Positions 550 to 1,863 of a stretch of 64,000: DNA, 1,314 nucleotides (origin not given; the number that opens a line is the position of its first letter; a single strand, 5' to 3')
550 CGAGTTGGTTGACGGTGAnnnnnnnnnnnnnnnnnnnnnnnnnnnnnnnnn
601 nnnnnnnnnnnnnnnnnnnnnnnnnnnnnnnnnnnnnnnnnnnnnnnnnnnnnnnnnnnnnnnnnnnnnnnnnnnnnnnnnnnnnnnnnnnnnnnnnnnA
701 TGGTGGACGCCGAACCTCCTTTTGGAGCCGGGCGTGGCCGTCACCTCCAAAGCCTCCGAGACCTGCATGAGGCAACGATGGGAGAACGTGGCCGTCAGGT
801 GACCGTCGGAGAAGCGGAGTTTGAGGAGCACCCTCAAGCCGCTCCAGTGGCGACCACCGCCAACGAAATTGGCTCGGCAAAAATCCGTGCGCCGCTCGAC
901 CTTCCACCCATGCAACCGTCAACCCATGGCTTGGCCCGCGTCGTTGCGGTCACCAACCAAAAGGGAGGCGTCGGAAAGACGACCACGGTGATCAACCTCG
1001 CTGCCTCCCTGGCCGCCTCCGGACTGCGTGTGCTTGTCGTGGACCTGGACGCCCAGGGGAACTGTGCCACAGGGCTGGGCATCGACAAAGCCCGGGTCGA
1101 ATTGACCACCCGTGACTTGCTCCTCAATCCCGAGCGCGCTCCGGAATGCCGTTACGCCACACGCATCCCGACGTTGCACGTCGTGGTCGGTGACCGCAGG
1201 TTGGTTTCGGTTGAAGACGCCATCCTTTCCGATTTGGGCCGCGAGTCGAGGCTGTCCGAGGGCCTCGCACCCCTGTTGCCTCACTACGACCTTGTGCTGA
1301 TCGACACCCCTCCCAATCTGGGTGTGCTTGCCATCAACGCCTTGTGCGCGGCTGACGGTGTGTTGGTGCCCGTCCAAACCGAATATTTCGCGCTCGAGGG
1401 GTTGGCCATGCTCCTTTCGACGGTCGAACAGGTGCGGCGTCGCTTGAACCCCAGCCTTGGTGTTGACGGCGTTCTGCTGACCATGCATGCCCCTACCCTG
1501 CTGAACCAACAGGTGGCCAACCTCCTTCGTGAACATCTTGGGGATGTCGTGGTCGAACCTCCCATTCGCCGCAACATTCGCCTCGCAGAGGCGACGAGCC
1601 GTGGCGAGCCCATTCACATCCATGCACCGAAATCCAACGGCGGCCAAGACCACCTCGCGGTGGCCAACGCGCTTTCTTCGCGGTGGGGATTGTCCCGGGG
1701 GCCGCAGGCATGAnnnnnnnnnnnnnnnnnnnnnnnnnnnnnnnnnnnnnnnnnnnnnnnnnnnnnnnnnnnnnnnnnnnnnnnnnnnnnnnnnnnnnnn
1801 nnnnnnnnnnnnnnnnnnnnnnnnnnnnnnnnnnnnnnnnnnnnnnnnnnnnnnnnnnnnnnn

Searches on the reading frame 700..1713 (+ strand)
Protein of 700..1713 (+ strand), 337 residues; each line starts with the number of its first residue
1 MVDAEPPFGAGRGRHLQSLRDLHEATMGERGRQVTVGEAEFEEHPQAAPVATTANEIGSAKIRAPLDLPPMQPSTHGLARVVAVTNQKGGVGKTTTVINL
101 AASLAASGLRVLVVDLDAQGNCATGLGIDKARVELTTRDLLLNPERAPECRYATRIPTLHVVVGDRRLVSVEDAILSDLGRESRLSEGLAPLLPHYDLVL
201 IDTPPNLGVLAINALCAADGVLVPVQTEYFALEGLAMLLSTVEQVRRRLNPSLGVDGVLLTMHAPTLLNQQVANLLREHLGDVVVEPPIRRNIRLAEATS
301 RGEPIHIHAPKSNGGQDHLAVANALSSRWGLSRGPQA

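Call 54: find_encoding_contigs(protein=window:700-1713:+, flank=10000, max_places=2)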
Protein window:700-1713:+ (337 aa): 23 contigs read that carry it; 2 places shown.
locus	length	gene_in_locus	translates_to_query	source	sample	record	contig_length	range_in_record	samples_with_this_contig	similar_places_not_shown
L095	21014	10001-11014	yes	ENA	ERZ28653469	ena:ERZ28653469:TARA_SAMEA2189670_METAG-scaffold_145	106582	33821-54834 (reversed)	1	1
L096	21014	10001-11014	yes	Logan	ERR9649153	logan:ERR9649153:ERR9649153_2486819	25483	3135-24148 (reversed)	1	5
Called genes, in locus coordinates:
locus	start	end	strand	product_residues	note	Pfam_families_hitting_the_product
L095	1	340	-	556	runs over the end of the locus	PF01189:Methyltr_RsmB-F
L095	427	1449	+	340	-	-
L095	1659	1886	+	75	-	-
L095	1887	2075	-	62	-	-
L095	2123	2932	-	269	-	-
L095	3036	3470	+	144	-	PF10391:DNA_pol_lambd_f (weak), PF14520:HHH_5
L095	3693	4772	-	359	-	PF00589:Phage_integrase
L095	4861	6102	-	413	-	PF18030:Rimk_N, PF14397:ATPgrasp_ST (faint), PF02655:ATP-grasp_3, PF08443:RimK, PF02955:GSH-S_ATP, PF07478:Dala_Dala_lig_C (faint)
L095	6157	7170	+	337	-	-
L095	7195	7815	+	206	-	PF13548:DUF4126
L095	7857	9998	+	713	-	PF02037:SAP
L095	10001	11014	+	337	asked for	PF01656:CbiA, PF06564:CBP_BcsQ (faint), PF09140:MipZ, PF10609:ParA, PF13614:AAA_31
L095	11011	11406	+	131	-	-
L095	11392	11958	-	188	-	-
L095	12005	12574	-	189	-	PF01472:PUA, PF26292:PUA_elF2D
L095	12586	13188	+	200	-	PF01557:FAA_hydrolase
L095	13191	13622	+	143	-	PF01201:Ribosomal_S8e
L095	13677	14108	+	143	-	PF01922:SRP19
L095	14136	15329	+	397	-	PF00487:FA_desaturase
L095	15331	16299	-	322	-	PF01063:Aminotran_4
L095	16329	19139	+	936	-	PF03104:DNA_pol_B_exo1, PF00136:DNA_pol_B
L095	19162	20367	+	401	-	PF00801:PKD, PF18911:PKD_4, PF22352:K319L-like_PKD (weak)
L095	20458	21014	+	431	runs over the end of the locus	PF00009:GTP_EFTU, PF03144:GTP_EFTU_D2, PF03143:GTP_EFTU_D3, PF22594:GTP-eEF1A_C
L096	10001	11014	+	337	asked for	PF01656:CbiA, PF06564:CBP_BcsQ (faint), PF09140:MipZ, PF10609:ParA, PF13614:AAA_31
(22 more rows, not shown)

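Call 66: search_protein_families(library=pfam, proteins=[L095:11011-11406:+, L095:1659-1886:+], max_evalue=1)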
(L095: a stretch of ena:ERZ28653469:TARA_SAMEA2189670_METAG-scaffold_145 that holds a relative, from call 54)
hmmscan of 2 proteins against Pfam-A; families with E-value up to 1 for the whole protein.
L095:11011-11406:+ (131 aa): 0 families

L095:1659-1886:+ (75 aa): 1 family
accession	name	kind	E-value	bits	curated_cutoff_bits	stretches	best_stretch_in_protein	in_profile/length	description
PF03356.20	Pox_LP_H2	-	0.3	11.4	27.6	1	8-34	122-148/188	Viral late protein H2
